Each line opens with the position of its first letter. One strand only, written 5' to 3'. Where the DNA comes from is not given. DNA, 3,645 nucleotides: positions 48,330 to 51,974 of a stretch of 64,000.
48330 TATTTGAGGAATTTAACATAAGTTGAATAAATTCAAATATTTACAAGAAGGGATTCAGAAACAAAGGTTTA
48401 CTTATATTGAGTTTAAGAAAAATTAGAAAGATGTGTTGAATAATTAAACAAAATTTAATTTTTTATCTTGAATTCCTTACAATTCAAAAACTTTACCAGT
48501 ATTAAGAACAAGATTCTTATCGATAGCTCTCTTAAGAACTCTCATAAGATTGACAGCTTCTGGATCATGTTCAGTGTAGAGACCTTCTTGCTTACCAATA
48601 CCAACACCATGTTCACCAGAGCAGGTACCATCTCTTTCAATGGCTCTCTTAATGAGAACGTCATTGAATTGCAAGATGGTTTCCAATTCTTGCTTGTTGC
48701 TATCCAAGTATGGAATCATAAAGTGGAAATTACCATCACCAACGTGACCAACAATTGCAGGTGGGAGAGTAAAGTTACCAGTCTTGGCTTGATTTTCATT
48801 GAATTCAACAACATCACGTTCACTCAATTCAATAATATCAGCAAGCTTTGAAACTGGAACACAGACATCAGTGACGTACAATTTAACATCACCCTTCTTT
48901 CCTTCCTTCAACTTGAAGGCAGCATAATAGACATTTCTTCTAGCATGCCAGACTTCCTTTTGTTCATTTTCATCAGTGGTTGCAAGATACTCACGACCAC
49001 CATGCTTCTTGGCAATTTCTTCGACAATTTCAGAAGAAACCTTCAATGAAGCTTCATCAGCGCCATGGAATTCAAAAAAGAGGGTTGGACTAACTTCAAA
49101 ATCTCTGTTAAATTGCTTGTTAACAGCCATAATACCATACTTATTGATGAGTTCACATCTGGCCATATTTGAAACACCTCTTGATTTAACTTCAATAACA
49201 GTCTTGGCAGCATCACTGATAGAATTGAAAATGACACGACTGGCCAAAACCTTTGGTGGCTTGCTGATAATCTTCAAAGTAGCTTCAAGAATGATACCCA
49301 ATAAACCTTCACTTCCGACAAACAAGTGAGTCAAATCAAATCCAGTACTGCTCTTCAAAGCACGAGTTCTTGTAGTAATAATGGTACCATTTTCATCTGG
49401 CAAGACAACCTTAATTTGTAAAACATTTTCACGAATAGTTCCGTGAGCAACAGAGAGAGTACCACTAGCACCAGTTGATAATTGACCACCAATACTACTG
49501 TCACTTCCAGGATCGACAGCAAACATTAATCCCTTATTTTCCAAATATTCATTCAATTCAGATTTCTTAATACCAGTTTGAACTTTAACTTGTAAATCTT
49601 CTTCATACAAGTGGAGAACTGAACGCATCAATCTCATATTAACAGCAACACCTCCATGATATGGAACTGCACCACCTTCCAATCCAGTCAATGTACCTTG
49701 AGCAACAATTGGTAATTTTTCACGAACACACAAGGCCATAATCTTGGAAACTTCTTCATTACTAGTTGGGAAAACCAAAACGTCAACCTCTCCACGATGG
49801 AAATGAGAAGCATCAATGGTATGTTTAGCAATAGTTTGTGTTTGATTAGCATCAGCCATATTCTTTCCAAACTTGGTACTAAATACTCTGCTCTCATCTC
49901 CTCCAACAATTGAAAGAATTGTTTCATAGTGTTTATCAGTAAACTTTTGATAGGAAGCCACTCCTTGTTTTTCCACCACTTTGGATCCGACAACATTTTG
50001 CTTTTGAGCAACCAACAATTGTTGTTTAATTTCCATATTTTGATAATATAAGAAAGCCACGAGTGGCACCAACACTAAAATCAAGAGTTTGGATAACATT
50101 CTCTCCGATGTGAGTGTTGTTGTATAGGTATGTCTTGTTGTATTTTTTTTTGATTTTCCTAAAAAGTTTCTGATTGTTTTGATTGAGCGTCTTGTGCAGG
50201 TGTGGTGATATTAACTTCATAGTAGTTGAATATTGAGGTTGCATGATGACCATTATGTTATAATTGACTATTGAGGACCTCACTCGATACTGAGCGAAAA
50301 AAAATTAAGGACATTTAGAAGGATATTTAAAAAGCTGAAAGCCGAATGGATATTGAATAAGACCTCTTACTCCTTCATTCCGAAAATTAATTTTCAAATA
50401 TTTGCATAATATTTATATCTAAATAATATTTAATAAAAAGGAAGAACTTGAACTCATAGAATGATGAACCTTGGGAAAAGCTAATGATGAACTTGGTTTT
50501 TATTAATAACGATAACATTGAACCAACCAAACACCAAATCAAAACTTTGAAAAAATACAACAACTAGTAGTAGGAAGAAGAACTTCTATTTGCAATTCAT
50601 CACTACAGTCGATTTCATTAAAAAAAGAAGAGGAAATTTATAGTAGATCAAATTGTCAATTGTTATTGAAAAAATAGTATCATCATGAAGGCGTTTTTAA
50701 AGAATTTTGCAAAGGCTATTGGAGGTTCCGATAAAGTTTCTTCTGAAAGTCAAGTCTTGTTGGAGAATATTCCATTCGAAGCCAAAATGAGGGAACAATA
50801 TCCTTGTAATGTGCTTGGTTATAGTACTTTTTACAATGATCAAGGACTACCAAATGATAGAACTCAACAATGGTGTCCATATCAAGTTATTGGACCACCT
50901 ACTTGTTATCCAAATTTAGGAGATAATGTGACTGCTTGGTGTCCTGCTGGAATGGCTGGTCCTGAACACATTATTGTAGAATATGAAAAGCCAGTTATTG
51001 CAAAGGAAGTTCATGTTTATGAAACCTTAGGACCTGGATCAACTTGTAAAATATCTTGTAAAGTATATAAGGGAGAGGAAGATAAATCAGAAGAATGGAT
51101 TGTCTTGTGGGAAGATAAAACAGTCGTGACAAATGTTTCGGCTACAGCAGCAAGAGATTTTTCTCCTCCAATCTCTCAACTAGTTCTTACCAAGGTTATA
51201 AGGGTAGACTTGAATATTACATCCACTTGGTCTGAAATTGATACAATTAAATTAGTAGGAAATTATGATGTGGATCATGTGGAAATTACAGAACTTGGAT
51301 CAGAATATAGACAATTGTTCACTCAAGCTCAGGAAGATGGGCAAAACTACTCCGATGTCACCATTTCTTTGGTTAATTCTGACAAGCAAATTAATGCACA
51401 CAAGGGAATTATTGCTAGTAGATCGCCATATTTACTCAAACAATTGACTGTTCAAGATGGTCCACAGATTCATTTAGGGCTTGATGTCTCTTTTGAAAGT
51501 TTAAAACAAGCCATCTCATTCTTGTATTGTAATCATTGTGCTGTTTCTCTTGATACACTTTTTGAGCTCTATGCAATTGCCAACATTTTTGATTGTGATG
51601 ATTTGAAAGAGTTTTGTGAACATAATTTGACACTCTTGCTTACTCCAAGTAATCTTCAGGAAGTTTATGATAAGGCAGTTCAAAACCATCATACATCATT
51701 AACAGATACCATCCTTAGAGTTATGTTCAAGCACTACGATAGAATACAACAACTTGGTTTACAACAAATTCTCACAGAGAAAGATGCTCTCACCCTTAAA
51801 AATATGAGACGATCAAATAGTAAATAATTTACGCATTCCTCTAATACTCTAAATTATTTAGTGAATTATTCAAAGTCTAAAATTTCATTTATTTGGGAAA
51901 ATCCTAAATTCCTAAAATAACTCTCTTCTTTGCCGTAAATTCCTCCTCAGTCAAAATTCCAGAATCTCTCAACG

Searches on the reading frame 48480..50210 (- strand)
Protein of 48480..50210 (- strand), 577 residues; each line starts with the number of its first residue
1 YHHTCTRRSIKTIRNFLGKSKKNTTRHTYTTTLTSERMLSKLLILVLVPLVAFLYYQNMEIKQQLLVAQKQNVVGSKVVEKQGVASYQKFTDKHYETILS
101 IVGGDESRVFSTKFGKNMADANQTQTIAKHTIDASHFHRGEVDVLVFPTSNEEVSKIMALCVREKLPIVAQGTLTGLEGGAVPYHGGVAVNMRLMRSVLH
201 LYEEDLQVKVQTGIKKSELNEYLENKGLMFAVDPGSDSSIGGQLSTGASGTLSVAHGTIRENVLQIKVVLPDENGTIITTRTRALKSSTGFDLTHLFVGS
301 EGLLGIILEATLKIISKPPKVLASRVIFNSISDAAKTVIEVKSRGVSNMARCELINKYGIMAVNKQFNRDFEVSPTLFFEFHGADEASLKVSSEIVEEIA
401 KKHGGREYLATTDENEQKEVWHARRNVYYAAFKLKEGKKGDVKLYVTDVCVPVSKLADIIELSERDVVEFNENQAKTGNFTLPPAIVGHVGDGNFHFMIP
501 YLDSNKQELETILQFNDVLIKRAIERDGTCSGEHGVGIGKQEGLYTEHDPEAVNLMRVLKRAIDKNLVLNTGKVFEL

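Call 13: search_protein_families(library=pfam, proteins=[window:48480-50210:-], max_evalue=0.01)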
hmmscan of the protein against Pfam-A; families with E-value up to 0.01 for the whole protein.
window:48480-50210:- (577 aa): 2 families
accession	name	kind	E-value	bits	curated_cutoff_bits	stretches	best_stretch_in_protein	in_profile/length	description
PF02913.24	FAD-oxidase_C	-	5.6e-48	164.3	21.2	1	325-574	9-248/248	FAD linked oxidases, C-terminal domain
PF01565.28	FAD_binding_4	-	2.1e-31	108.9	26.4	1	143-280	2-138/139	FAD binding domain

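Call 17: find_homologous_proteins(query=window:48480-50099:-, max_evalue=1e-60)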
Query seq(540 aa) (540 aa): 7811 proteins with E <= 1e-60 among 8000 candidates; the best 120 are listed.
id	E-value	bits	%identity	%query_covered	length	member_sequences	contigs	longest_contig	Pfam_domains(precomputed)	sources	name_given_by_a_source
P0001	0.0e+0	1144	100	96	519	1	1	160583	PF01565.29,PF02913.25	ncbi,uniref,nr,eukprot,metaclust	ncbi:hypothetical protein NAEGRDRAFT_75708 [Naegleria gruberi]|uniref:D-lactate dehydrogenase (cytoc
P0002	1.3e-268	910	76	96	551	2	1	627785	PF01565.29,PF02913.25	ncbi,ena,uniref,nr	ncbi:hypothetical protein FDP41_006319 [Naegleria fowleri]|uniref:D-lactate dehydrogenase (cytochrom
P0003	3.1e-244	830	70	97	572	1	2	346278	PF01565.29,PF02913.25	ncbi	ncbi:hypothetical protein ABK040_014995 [Willaertia magna]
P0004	4.7e-230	783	83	78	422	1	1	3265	PF01565.29,PF02913.25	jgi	-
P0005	2.2e-225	767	63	100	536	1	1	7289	PF01565.29,PF02913.25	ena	-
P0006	4.3e-120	420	44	91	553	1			PF01565.29,PF02913.25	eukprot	eukprot:gb/GECH01012350.1/.p1 GENE.gb/GECH01012350.1/~~gb/GECH01012350.1/.p1 ORF type:complete len:5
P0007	3.9e-119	417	43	91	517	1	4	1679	PF01565.29,PF02913.25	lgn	-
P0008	1.7e-109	385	43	86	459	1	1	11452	PF01565.29,PF02913.25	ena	-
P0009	2.5e-108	381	43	86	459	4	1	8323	PF01565.29,PF02913.25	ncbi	-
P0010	2.9e-108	381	42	86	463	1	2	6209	PF01565.29,PF02913.25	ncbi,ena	-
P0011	8.1e-108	380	44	86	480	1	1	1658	PF01565.29,PF02913.25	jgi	jgi:D-lactate dehydrogenase (cytochrome)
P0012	8.1e-108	380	44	83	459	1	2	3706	PF01565.29,PF02913.25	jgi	jgi:D-lactate dehydrogenase (cytochrome)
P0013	1.4e-107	379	42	86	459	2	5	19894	PF01565.29,PF02913.25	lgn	-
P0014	2.8e-107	378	43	83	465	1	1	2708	PF01565.29,PF02913.25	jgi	jgi:D-lactate dehydrogenase (cytochrome)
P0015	3.5e-107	377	44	86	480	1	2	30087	PF01565.29,PF02913.25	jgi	jgi:D-lactate dehydrogenase (cytochrome)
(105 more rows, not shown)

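Call 47: find_encoding_contigs(protein=P0001, flank=10000, max_places=6)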
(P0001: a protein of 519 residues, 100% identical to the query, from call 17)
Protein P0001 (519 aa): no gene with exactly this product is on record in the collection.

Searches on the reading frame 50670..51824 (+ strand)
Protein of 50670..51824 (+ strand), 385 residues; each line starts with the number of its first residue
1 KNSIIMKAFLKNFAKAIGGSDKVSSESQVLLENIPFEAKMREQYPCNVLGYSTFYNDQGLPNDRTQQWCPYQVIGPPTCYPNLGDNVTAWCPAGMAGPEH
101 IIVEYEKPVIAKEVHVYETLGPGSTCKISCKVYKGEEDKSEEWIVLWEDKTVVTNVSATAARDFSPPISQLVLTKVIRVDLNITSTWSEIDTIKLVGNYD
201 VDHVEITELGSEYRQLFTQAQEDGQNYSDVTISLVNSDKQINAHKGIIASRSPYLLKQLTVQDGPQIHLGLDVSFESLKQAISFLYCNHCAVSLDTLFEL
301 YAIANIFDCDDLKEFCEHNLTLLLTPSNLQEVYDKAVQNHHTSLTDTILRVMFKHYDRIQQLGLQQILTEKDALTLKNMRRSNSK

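Call 13: search_protein_families(library=pfam, proteins=[window:50670-51824:+], max_evalue=0.01)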
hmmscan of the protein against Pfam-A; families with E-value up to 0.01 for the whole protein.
window:50670-51824:+ (385 aa): 1 family
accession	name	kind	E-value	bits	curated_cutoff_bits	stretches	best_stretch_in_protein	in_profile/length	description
PF00651.37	BTB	-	3.9e-14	53.2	20.5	1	221-320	4-106/110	BTB/POZ domain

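Call 16: find_encoding_contigs(protein=window:50685-51824:+, flank=10000, max_places=4)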
Protein seq(380 aa) (380 aa): no gene with exactly this product is on record in the collection.
